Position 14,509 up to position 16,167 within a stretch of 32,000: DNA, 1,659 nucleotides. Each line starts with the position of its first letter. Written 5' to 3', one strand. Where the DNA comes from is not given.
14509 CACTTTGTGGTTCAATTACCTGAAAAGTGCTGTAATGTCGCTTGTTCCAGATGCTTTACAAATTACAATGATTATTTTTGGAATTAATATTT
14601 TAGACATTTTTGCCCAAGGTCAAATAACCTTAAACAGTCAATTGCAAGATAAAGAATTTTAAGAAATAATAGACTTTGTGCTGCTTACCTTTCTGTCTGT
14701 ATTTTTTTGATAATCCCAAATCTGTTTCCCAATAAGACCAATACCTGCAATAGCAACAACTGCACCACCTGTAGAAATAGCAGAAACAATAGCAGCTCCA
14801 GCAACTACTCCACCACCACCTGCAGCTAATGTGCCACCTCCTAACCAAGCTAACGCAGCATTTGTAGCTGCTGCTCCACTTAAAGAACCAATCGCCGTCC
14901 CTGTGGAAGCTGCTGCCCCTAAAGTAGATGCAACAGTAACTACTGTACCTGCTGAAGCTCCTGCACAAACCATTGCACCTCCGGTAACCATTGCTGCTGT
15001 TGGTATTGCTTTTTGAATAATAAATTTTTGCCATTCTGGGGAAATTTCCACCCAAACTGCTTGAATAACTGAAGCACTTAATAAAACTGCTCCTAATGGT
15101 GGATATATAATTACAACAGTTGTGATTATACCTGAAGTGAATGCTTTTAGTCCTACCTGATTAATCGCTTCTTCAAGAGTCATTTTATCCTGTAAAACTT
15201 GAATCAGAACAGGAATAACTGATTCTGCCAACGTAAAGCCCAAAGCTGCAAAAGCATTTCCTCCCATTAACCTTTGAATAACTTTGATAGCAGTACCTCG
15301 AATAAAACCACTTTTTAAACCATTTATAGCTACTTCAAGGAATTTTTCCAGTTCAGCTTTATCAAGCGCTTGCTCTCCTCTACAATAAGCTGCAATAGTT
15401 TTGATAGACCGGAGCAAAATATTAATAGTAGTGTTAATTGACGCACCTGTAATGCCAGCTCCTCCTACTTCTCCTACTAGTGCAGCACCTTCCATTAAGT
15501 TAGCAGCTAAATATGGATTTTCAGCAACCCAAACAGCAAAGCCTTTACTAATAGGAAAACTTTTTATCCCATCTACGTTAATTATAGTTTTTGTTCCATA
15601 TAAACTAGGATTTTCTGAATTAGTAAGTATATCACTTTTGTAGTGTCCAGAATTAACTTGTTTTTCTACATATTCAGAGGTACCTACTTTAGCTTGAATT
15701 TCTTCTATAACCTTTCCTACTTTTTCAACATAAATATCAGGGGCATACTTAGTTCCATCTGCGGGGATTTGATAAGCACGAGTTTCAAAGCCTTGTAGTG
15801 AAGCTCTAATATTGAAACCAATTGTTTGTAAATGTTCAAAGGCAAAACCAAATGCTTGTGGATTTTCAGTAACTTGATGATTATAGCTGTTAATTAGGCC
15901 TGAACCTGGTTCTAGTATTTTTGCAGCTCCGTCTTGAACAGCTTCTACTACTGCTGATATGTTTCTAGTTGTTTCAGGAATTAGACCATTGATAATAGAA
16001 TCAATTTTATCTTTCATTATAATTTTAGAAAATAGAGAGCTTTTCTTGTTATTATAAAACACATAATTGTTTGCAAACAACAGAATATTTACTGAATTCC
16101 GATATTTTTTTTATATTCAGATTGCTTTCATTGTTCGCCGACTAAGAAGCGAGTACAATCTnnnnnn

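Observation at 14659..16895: Orphan three-gene cassette ending in a nuclease-fold-like + glycine-zipper membrane protein (candidate toxin/defence-type module)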

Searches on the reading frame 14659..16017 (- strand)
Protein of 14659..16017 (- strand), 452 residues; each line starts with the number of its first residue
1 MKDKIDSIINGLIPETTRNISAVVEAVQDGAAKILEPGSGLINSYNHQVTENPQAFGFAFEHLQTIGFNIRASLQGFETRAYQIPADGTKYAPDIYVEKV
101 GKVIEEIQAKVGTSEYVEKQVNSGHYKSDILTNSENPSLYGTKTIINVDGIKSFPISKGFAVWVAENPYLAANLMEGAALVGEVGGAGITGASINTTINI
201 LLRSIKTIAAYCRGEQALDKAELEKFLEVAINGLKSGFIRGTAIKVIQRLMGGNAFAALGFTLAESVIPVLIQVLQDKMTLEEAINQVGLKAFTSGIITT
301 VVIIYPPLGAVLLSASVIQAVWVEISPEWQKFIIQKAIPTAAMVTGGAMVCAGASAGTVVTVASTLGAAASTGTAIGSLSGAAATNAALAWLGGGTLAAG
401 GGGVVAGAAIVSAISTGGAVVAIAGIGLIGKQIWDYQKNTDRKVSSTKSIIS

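Call 3: search_protein_families(library=pfam, proteins=[window:14662-16017:-], max_evalue=1)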
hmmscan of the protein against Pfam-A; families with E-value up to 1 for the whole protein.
seq(452 aa): 0 families

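Call 4: search_protein_families(library=ncbifam, proteins=[window:14662-16017:-], max_evalue=1)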
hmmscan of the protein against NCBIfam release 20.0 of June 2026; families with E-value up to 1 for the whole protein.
seq(452 aa): 0 families

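Call 5: search_protein_families(library=padloc, proteins=[window:14662-16017:-], max_evalue=1)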
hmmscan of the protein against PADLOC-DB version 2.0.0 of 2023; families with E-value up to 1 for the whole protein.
seq(452 aa): 2 families
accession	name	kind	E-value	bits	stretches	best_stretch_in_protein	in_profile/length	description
PDLC04407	PDC-M09A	-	1e-19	69.1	1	324-442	83-197/282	-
PDLC04406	PDC-M09A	-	8.2e-18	62.9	1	340-441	142-239/330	-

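Call 6: find_homologous_proteins(query=window:14662-16017:-, max_evalue=0.001)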
Query seq(452 aa) (452 aa): 4421 proteins with E <= 0.001 among 8000 candidates; the best 120 are listed.
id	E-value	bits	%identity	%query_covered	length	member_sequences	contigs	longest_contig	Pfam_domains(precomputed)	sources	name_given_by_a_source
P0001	4.2e-281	950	100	100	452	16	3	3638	-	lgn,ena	-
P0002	3.0e-236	802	85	98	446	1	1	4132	-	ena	-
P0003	6.0e-176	603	64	99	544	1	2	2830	-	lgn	-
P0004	2.0e-145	503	67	75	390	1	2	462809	-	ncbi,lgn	ncbi:MAG: hypothetical protein WBA13_17225 [Microcoleaceae cyanobacterium]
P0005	4.3e-145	502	85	61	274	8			-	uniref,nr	uniref:hypothetical protein n=1 Tax=Okeania sp. SIO2F4 TaxID=2607790 RepID=UPI0025DD9E40|nr:hypothet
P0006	3.8e-144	499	66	75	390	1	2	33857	-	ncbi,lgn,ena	-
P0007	3.1e-143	496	66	75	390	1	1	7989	-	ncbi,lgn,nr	ncbi:MAG: hypothetical protein SWJ54_02400 [Cyanobacteriota bacterium]|nr:hypothetical protein [Cyan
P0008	7.9e-141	488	64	75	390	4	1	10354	-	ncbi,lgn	ncbi:MAG: hypothetical protein WBB43_03900 [Limnoraphis sp.]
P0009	2.0e-139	483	64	75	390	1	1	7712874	-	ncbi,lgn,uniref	ncbi:hypothetical protein ACL6C3_31300 [Capilliphycus salinus ALCB114379]|uniref:hypothetical protei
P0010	3.2e-139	482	63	77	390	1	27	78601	-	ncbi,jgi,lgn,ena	jgi:hypothetical protein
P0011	8.0e-139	481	64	75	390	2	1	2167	-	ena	-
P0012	4.5e-138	479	63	75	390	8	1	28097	-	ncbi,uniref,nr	ncbi:hypothetical protein [Lyngbya sp. CCY1209]|uniref:hypothetical protein n=1 Tax=Lyngbya sp. CCY1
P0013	6.7e-137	475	65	75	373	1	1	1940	-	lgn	-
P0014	5.6e-136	472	62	74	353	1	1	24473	-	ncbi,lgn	-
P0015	1.6e-135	470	62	76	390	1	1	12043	-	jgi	jgi:hypothetical protein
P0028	2.4e-125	437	60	73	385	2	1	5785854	-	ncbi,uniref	ncbi:hypothetical protein [Lusitaniella coriacea]|uniref:hypothetical protein n=1 Tax=Lusitaniella c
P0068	1.9e-75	272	54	57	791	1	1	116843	PF05903.21,PF04970.20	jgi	jgi:hypothetical protein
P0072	5.0e-33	133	73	25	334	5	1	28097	-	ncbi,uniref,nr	ncbi:hypothetical protein [Lyngbya sp. CCY1209]|uniref:hypothetical protein n=1 Tax=Lyngbya sp. CCY1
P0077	2.1e-32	131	76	22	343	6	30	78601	-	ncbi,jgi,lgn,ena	jgi:hypothetical protein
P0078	3.2e-32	130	73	24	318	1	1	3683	PF04970.20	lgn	-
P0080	8.1e-32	129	74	23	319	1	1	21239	PF04970.20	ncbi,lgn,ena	-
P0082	1.4e-31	128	75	23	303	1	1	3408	PF04970.20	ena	-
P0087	2.8e-31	127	75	23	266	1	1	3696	PF04970.20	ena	-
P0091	7.3e-31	126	75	23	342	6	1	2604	PF04970.20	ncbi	-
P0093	1.1e-30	125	73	23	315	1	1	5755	PF04970.20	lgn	-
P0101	5.0e-28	116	68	23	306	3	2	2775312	-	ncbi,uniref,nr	ncbi:hypothetical protein [Synechococcus elongatus]|uniref:LRAT domain-containing protein n=1 Tax=Sy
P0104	9.2e-28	115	66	23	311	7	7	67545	PF04970.20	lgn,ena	-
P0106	1.3e-27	115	68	23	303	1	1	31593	PF04970.20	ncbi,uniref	ncbi:hypothetical protein VZH09_13850 (plasmid) [Synechococcus elongatus IITB7]|uniref:hypothetical 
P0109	3.0e-26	110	70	23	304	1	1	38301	PF04970.20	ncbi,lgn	-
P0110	7.3e-24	102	66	21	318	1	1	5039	PF04970.20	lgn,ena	-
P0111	1.6e-23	101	66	19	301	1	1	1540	PF04970.20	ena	-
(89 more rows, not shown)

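Call 9: find_encoding_contigs(protein=P0009, flank=8000, max_places=3)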
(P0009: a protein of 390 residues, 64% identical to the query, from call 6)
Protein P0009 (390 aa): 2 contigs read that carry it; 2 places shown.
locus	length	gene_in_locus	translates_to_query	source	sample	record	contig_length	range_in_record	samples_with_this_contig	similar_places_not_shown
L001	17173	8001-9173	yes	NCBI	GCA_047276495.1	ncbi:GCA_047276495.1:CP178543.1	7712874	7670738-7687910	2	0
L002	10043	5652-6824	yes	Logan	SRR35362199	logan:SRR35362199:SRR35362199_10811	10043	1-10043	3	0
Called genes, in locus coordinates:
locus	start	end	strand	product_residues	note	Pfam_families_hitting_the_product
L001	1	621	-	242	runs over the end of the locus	PF14238:DUF4340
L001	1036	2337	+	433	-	PF05231:MASE1, PF00990:GGDEF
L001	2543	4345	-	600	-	PF23357:DUF7088, PF09822:ABC_transp_aux, PF23355:IFT52_GIFT (weak)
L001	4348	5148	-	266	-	PF12679:ABC2_membrane_2, PF12698:ABC2_membrane_3 (weak)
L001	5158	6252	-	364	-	PF00005:ABC_tran, PF13304:AAA_21 (weak)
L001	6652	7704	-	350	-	PF00395:SLH, PF05419:GUN4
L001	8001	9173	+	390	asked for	-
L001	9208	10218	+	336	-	-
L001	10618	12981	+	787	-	-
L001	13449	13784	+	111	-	PF03912:Psb28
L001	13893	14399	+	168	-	PF00994:MoCF_biosynth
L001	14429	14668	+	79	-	PF20522:DUF6737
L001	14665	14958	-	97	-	PF02617:ClpS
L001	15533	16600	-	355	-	PF14249:Tocopherol_cycl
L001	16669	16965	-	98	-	PF05016:ParE_toxin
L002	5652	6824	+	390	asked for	-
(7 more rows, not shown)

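Call 10: find_encoding_contigs(protein=P0028, flank=8000, max_places=3)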
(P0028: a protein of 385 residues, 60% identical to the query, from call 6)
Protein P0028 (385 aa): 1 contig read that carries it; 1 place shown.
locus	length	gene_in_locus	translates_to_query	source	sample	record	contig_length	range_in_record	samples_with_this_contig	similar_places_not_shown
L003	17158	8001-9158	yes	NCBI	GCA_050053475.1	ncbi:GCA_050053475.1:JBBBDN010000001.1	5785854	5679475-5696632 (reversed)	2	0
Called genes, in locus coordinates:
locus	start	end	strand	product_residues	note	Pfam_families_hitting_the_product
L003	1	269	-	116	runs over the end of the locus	-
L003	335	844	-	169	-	PF05163:DinB, PF12867:DinB_2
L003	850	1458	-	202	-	PF02798:GST_N, PF13417:GST_N_3, PF13409:GST_N_2, PF00043:GST_C, PF14497:GST_C_3, PF13410:GST_C_2 (weak)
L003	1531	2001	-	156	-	PF13527:Acetyltransf_9 (weak), PF00583:Acetyltransf_1, PF13673:Acetyltransf_10, PF13508:Acetyltransf_7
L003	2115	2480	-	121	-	PF14534:DUF4440 (weak), PF12680:SnoaL_2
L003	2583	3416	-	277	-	PF03476:MOSC_N, PF03473:MOSC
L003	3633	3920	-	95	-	-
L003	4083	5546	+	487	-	PF00392:GntR, PF00155:Aminotran_1_2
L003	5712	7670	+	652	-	PF24575:TPR_Slam (faint), PF00515:TPR_1 (faint), PF07719:TPR_2 (faint), PF13174:TPR_6 (faint), PF13374:TPR_10 (faint), PF13432:TPR_16 (weak), PF14559:TPR_19 (weak), PF12770:CHAT, +2 more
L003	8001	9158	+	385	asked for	-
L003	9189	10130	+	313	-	-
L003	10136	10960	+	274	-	-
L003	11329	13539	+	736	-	PF00656:Peptidase_C14, PF14326:DUF4384 (weak)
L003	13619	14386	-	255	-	PF13267:DUF4058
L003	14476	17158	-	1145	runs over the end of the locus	PF13424:TPR_12, PF13374:TPR_10, PF24885:TPR_NPHP3, PF13374:TPR_10, PF13424:TPR_12, PF13424:TPR_12, PF13374:TPR_10, PF24885:TPR_NPHP3, +20 more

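Call 11: find_encoding_contigs(protein=P0002, flank=8000, max_places=3)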
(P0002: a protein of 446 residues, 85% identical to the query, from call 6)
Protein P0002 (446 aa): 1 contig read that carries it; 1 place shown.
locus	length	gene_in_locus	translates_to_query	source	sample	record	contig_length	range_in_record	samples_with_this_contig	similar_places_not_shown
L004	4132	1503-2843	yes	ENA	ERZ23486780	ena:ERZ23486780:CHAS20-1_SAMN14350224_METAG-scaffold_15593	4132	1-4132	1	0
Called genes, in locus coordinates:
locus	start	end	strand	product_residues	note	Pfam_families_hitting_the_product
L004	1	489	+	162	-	?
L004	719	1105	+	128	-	-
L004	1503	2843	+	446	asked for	-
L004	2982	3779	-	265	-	PF09669:Phage_pRha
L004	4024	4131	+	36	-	?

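Call 12: find_encoding_contigs(protein=P0003, flank=8000, max_places=3)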
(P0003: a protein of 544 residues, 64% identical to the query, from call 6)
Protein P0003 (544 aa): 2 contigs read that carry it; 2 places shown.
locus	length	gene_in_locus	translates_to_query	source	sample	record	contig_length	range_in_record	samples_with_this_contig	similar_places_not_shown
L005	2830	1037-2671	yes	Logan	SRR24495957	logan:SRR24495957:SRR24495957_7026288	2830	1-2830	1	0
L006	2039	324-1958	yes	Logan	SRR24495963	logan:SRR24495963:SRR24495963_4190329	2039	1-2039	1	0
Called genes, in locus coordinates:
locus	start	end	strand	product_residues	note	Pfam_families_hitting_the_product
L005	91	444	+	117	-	-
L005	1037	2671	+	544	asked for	-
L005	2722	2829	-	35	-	?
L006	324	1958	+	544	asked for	-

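Call 13: find_encoding_contigs(protein=P0001, flank=8000, max_places=4)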
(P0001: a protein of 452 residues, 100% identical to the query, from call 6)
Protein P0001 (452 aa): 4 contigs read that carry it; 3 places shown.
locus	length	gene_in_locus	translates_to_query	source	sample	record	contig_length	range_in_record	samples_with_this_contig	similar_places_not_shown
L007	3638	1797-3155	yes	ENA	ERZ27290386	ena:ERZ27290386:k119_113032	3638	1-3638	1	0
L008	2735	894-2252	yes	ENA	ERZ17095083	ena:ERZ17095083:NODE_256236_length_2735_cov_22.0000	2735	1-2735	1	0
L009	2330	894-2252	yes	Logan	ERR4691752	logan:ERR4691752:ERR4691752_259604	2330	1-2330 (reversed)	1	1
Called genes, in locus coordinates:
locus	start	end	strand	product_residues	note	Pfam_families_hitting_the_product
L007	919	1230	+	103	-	-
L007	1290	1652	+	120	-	-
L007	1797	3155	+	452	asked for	-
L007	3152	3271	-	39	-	-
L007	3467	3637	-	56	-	?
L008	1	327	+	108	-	?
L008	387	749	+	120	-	-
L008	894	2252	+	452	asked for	-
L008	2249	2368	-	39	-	-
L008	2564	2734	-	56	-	?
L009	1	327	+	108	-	?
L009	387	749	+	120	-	-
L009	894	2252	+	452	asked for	-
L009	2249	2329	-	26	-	?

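Call 24: search_protein_families(library=padloc, proteins=[P0072, P0077, P0101, P0009, P0003, P0068], max_evalue=0.01)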
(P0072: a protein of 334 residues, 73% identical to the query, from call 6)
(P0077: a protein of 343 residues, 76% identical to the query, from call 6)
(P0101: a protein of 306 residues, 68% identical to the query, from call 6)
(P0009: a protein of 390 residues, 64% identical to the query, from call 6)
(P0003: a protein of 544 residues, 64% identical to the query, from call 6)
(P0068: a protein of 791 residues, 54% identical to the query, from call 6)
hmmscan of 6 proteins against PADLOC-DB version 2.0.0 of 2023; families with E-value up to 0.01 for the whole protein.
P0072 (334 aa): 2 families
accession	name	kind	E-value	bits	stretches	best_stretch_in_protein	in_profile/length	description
PDLC04407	PDC-M09A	-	5.4e-19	66.8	1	84-208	74-191/282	-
PDLC04406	PDC-M09A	-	4.5e-18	63.8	1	62-206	99-235/330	-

P0077 (343 aa): 2 families
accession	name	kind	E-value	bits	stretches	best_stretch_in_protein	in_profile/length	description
PDLC04407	PDC-M09A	-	5.7e-19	66.7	1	108-308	91-274/282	-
PDLC04406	PDC-M09A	-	1.6e-17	61.9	1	112-202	142-231/330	-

P0101 (306 aa): 2 families
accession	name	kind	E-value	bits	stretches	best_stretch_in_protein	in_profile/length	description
PDLC04407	PDC-M09A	-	1.9e-23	81.4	1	124-264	108-246/282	-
PDLC04406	PDC-M09A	-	2.3e-21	74.6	1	131-249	160-274/330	-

P0009 (390 aa): 0 families

P0003 (544 aa): 3 families
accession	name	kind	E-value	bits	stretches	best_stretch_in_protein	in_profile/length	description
PDLC04407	PDC-M09A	-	8.4e-22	76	1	333-497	95-242/282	-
PDLC04406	PDC-M09A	-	3.2e-17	61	1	336-434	141-237/330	-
PDLC03428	REase_II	-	0.0063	14.2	0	93-146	33-85/223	Type II restriction enzyme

P0068 (791 aa): 0 families

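Call 27: search_solved_structures(query=A1, max_evalue=10, show_alignments=3)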
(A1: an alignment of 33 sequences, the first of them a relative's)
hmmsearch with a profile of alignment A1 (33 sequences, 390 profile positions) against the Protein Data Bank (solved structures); distinct sequences matched with E-value up to 10: 1.
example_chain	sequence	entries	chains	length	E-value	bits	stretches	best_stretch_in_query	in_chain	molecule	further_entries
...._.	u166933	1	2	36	1.1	11.1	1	292-317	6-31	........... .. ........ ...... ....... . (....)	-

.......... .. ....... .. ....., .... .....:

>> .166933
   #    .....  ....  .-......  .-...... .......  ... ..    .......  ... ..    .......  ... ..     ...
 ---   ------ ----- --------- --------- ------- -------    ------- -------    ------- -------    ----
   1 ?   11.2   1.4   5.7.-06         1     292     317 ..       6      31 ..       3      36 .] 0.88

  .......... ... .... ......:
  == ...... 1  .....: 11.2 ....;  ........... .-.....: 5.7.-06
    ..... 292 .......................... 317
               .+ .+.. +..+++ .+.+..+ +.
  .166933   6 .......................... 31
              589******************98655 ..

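Call 29: predict_structure(alignment_id=A1)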
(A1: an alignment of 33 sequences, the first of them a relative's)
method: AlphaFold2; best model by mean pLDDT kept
length: 452 residues; sequences in the alignment: 33
mean_pLDDT: 48.2   pTM: 0.34
mean pLDDT of the five models: 48.2, 47.0, 45.8, 45.6, 43.1
residues with pLDDT >= 90: 13; 70-90: 72; 50-70: 72; < 50: 295
segments of 3 or more residues with pLDDT < 50: 1-74, 76-113, 143-162, 168-194, 315-320, 326-438, 440-452
pLDDT, mean of each block of 10 residues (from residue 1): 41 33 32 32 31 37 45 44 33 30 31 54 59 58 44 38 50 43 32 52 70 78 83 76 75 58 72 91 90 85 69 50 49 42 29 25 31 33 39 28 29 30 33 45 41 42
secondary structure, 60 per line:
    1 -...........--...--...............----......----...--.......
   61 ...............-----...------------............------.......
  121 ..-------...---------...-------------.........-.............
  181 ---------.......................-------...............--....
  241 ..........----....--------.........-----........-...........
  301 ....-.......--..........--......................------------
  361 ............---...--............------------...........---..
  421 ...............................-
elements in order: H2-12 H20-34 H39-44 H54-75 H96-107 H114-122 E130-132 E142-144 H158-166 H168-180 H190-212 H220-234 H237-250 H255-258 H267-275 H281-288 H290-304 H306-312 H315-324 H327-348 H361-372 H381-392 H405-415 H419-451

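Call 30: search_protein_representatives(alignment_id=A1)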
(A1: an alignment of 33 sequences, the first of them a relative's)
Query: 33 sequences, 390 profile positions. Proteins with E-value up to 0.001 (for the whole library): 107; up to 1e-10: 32; up to 1e-30: 22. The best 107 are listed.
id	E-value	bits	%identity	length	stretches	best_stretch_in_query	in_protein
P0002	1.5e-177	606.6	-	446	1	1-378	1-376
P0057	4.1e-159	545.9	-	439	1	1-383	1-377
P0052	1.2e-155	534.5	-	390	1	1-390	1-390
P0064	3.6e-133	460.5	-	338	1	1-348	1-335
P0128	2.9e-122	424.6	-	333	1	1-341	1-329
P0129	5.4e-94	331.5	-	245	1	146-390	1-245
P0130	3.1e-67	243.4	-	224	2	181-343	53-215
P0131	8.9e-65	235.3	-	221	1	183-363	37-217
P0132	1.7e-63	231.1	-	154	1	1-168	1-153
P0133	1.6e-61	224.6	-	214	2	11-117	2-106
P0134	3.7e-60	220.1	-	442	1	2-368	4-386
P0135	4.3e-59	216.6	-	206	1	202-382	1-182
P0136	2.7e-58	214.0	-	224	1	183-366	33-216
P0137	1.5e-56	208.2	-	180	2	3-134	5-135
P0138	9.5e-54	199.0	-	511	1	1-379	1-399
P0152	6.5e-19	84.3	-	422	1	22-304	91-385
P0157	1.2e-09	53.8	-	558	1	33-159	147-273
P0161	8.6e-09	51.0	-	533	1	36-164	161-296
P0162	1.2e-08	50.5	-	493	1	42-160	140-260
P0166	1.2e-07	47.2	-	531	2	36-165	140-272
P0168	3.9e-07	45.6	-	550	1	26-164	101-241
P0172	6.9e-07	44.7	-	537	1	28-167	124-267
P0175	1.3e-06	43.9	-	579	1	31-158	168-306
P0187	1.3e-05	40.6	-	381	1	40-203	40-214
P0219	3.1e-04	36.0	-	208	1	26-138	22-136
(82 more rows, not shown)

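Call 31: search_protein_families(library=pfam, proteins=[P0157, P0161, P0162, P0166, P0168, P0172, P0175, P0134, P0138, P0152], max_evalue=0.01)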
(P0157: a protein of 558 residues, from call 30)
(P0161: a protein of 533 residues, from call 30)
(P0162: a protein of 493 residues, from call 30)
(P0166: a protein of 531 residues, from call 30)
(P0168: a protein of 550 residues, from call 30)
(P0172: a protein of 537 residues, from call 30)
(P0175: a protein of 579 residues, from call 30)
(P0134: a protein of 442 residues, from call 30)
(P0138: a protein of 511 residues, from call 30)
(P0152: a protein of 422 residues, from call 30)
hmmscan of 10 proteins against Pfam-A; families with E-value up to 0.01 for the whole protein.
P0157 (558 aa): 0 families

P0161 (533 aa): 0 families

P0162 (493 aa): 0 families

P0166 (531 aa): 0 families

P0168 (550 aa): 3 families
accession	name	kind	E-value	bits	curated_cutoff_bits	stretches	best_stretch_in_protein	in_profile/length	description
PF20721.2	C19orf12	-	5.5e-05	23.5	30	1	402-444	37-79/163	C19orf12-like protein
PF13488.11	Gly-zipper_Omp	-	0.0036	17.6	25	1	403-438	7-44/46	Glycine zipper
PF06078.17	DUF937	-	0.005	17.7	25.4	1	92-197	16-121/135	Bacterial protein of unknown function (DUF937)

P0172 (537 aa): 1 family
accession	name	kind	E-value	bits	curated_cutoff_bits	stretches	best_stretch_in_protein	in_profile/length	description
PF20721.2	C19orf12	-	0.0014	18.9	30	1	408-512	35-135/163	C19orf12-like protein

P0175 (579 aa): 0 families

P0134 (442 aa): 1 family
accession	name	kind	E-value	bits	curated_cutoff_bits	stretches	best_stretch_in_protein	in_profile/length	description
PF01442.23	Apolipoprotein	-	0.0095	16.1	90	0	371-427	127-183/190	Apolipoprotein A1/A4/E domain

P0138 (511 aa): 0 families

P0152 (422 aa): 0 families
